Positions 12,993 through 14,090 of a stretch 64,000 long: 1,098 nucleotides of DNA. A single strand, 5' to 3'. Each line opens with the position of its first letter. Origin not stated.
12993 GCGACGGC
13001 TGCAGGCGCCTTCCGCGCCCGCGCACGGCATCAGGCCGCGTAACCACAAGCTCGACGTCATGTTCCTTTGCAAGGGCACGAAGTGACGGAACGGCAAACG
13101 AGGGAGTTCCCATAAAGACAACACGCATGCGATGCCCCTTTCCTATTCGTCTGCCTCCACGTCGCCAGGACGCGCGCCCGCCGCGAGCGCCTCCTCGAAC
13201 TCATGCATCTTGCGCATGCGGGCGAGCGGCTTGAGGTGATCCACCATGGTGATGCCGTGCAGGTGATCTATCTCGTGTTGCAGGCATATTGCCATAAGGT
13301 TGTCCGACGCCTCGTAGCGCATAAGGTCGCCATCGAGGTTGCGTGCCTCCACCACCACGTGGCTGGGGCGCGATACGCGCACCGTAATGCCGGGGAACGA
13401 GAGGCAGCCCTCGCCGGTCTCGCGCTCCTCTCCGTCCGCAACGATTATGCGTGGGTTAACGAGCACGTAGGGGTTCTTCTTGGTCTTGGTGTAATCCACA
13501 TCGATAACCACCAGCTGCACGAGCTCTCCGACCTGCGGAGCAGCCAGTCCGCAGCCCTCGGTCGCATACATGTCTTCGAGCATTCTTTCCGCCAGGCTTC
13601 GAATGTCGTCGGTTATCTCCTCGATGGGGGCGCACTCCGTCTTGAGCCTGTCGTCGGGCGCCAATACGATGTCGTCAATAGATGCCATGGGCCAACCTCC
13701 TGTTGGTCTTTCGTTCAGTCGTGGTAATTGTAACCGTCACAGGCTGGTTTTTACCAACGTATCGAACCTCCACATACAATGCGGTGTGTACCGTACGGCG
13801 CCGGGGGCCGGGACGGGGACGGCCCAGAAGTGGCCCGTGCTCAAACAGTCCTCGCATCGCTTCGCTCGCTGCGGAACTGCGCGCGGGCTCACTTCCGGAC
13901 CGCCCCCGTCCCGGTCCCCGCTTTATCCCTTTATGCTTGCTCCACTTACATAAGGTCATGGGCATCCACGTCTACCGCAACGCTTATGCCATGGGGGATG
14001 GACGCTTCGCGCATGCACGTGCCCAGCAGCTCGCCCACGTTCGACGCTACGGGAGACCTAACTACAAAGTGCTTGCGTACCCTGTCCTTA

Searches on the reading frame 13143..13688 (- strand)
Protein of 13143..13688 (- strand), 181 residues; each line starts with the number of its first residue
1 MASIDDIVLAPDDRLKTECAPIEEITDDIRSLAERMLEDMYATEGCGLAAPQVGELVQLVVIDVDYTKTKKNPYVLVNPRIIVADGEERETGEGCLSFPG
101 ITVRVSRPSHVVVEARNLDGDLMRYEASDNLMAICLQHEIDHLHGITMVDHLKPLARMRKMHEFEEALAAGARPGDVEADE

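Call 100: find_encoding_contigs(protein=window:13143-13688:-, flank=1500, max_places=10)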
Protein window:13143-13688:- (181 aa): 13 contigs read that carry it; 6 places shown.
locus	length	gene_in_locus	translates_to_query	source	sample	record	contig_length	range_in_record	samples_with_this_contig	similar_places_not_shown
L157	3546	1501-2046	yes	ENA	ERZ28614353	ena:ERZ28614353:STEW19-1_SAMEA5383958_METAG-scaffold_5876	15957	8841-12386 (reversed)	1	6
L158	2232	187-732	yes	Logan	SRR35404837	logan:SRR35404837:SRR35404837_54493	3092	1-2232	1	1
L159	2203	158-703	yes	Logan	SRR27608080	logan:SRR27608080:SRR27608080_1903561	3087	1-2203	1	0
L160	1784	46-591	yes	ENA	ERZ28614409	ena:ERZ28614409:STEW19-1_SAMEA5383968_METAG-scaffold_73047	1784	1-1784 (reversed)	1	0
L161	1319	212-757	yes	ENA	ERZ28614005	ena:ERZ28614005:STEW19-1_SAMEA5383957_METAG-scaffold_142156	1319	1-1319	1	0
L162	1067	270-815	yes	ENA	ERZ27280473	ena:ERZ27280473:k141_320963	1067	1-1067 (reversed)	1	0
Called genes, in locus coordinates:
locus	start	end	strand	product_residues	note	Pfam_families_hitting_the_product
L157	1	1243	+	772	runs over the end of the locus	PF17764:PriA_3primeBD, PF04851:ResIII, PF00270:DEAD, PF18319:Zn_ribbon_PriA (weak), PF00271:Helicase_C, PF18074:PriA_C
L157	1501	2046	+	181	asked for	PF01327:Pep_deformylase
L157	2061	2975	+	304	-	PF00551:Formyl_trans_N, PF02911:Formyl_trans_C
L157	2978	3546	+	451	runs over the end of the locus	PF01029:NusB, PF22458:RsmF-B_ferredox (faint), PF01189:Methyltr_RsmB-F, PF13847:Methyltransf_31 (weak)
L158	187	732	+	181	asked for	PF01327:Pep_deformylase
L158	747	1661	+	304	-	PF00551:Formyl_trans_N, PF02911:Formyl_trans_C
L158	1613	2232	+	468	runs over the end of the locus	PF01029:NusB, PF01596:Methyltransf_3 (faint), PF01189:Methyltr_RsmB-F, PF13847:Methyltransf_31 (weak)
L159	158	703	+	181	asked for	PF01327:Pep_deformylase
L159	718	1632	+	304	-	PF00551:Formyl_trans_N, PF02911:Formyl_trans_C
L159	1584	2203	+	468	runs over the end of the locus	PF01029:NusB, PF01189:Methyltr_RsmB-F, PF13847:Methyltransf_31 (weak)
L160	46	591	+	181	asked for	PF01327:Pep_deformylase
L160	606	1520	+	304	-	PF00551:Formyl_trans_N, PF02911:Formyl_trans_C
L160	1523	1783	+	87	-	?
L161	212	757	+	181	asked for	PF01327:Pep_deformylase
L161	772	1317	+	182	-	?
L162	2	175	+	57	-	?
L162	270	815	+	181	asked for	PF01327:Pep_deformylase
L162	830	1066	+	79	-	?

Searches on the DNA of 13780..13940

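Call 54: search_rna_families(source=window, start=13780, end=13940, threshold=evalue, max_evalue=10)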
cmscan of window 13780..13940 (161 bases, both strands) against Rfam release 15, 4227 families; matches with E-value up to 10: 36.
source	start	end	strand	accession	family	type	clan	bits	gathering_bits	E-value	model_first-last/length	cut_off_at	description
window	13801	13921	-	RF03964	mir-H1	Gene; miRNA;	-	39.6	97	1.3e-05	1-85/85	no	mir-H1 microRNA precursor family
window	13803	13919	-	RF04159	MIR1437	Gene; miRNA;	-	35.6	168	6.5e-05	1-192/192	no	MIR1437 microRNA precursor family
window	13801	13921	+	RF03964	mir-H1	Gene; miRNA;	-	35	97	0.00014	1-85/85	no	mir-H1 microRNA precursor family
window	13803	13919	+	RF04159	MIR1437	Gene; miRNA;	-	31.6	168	0.00048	1-192/192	no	MIR1437 microRNA precursor family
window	13810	13912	-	RF00926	MIR1151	Gene; miRNA;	-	31.6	90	0.0018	1-110/110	no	MIR1151 microRNA precursor family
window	13804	13917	-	RF04198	MIR8670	Gene; miRNA;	-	31.1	150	0.00015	1-142/142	no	MIR8670 microRNA precursor family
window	13802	13921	-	RF03836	mir-3547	Gene; miRNA;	-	29.2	77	0.001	1-88/88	no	mir-3547 microRNA precursor family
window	13809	13913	-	RF03889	mir-4776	Gene; miRNA;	-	28.7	97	0.00058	1-80/80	no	mir-4776 microRNA precursor family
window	13805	13918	+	RF04198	MIR8670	Gene; miRNA;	-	28.3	150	0.00075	1-142/142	no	MIR8670 microRNA precursor family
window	13805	13917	+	RF03889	mir-4776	Gene; miRNA;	-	25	97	0.0052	1-80/80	no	mir-4776 microRNA precursor family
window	13808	13914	+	RF02010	mir-3180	Gene; miRNA;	-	24.8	99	0.032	1-92/92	no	mir-3180 microRNA precursor family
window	13806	13916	+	RF03296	MIR8788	Gene; miRNA;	-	24.5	124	0.022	1-138/138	no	MIR8788 microRNA precursor family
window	13801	13920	+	RF03525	mir-1343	Gene; miRNA;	-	24.2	51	0.033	1-82/82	no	mir-1343 microRNA precursor family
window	13809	13914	-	RF03433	mir-2576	Gene; miRNA;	-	24.2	83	0.062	1-120/120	no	mir-2576 microRNA precursor family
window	13803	13919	-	RF04119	MIR1858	Gene; miRNA;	-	24.1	137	0.026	61-143/197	no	MIR1858 microRNA precursor family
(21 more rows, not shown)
